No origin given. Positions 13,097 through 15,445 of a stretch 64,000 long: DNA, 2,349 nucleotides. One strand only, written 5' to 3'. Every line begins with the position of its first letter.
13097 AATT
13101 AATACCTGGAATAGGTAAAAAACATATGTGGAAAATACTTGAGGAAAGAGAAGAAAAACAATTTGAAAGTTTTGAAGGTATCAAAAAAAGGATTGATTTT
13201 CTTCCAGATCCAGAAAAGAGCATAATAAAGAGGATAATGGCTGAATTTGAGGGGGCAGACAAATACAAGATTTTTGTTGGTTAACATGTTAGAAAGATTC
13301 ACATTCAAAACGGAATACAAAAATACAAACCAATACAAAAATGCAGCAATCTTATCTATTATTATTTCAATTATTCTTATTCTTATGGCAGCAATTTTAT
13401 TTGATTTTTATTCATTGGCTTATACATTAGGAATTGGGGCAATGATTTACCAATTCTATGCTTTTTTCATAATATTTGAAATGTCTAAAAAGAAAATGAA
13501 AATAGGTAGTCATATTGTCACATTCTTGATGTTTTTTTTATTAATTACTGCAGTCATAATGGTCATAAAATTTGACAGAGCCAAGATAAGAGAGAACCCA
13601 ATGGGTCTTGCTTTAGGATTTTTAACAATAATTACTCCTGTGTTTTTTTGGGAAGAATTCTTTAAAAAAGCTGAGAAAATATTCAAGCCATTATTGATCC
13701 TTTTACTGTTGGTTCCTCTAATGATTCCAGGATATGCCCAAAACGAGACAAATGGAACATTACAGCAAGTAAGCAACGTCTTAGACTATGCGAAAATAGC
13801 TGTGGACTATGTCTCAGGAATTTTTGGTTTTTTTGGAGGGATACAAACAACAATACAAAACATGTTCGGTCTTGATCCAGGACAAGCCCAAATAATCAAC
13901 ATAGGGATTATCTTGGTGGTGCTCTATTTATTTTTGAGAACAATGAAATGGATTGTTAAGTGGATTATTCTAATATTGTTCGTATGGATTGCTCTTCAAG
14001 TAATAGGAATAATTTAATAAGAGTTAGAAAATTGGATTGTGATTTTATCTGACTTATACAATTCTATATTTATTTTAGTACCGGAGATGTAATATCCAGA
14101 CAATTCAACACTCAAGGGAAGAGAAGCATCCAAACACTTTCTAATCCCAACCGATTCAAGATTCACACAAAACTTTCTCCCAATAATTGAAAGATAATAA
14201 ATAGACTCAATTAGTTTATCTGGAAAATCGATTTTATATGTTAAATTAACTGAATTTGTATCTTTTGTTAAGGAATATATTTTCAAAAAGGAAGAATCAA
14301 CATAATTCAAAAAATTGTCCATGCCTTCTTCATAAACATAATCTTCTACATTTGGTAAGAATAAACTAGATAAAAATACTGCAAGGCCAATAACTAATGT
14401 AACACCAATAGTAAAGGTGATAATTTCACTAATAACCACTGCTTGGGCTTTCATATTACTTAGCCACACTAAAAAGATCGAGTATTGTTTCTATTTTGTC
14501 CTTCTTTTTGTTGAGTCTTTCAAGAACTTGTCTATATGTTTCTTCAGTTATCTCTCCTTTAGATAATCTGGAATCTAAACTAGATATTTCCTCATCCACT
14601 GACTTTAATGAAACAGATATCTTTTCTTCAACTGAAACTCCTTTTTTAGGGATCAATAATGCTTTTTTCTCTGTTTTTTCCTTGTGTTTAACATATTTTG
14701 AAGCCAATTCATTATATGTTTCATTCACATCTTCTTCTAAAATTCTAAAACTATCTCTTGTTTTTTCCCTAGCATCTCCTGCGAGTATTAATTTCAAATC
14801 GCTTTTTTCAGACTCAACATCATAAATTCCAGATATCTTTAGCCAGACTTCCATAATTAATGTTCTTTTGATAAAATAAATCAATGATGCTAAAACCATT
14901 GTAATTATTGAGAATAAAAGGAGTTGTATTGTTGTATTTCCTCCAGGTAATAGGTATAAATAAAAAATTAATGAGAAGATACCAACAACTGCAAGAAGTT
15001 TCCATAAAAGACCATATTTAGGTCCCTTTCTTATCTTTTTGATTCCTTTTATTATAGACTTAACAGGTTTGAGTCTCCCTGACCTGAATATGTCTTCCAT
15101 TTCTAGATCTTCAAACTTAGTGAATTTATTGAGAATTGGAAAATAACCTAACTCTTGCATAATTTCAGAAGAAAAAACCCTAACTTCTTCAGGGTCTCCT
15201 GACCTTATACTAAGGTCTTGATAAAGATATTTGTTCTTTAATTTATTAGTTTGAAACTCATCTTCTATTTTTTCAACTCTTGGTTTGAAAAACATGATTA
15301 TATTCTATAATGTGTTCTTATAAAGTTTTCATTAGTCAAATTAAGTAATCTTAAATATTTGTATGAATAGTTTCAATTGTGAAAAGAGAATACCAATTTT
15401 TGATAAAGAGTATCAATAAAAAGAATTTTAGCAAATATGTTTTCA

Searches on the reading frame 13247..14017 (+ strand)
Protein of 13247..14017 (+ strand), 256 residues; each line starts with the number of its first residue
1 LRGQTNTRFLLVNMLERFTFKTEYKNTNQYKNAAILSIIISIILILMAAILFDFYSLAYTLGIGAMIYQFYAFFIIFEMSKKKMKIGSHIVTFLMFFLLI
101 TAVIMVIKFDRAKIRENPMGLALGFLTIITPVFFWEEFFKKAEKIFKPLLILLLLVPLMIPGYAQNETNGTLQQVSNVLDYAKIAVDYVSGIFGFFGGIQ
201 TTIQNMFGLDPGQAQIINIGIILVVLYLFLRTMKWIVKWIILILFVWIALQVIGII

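Call 103: search_protein_families(library=pfam, proteins=[window:13247-14017:+], max_evalue=0.05)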
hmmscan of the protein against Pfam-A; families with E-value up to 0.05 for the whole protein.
window:13247-14017:+ (256 aa): 1 family
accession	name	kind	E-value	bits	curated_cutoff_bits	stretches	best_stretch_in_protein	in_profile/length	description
PF20966.2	MASE6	-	0.013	15.9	27.4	1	34-105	13-83/170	MASE6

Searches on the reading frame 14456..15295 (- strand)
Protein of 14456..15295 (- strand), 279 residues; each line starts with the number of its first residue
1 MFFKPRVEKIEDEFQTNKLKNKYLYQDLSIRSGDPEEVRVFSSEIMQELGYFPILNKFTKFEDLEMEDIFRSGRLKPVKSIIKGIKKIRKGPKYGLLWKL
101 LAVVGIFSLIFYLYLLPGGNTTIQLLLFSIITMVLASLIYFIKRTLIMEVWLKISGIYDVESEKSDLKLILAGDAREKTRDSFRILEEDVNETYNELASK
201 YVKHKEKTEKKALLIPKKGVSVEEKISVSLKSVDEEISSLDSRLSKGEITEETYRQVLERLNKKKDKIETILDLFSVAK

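Call 103: search_protein_families(library=pfam, proteins=[window:14456-15295:-], max_evalue=0.05)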
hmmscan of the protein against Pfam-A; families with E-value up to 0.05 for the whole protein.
window:14456-15295:- (279 aa): 5 families
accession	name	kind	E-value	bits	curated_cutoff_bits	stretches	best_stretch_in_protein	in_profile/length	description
PF06738.18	ThrE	-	0.0051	16.7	26.3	0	78-148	89-156/241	Putative threonine/serine exporter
PF09851.14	SHOCT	-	0.0052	16.9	27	1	235-261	1-27/28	Short C-terminal domain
PF06157.16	DUF973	-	0.0064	16.1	26.4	1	82-157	2-77/309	Protein of unknown function (DUF973)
PF13624.11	SurA_N_3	-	0.0078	16.5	27.2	1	223-269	103-149/162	SurA-like N-terminal domain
PF05120.17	GvpG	-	0.045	14.3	30.6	0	232-261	32-61/67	Gas vesicle protein G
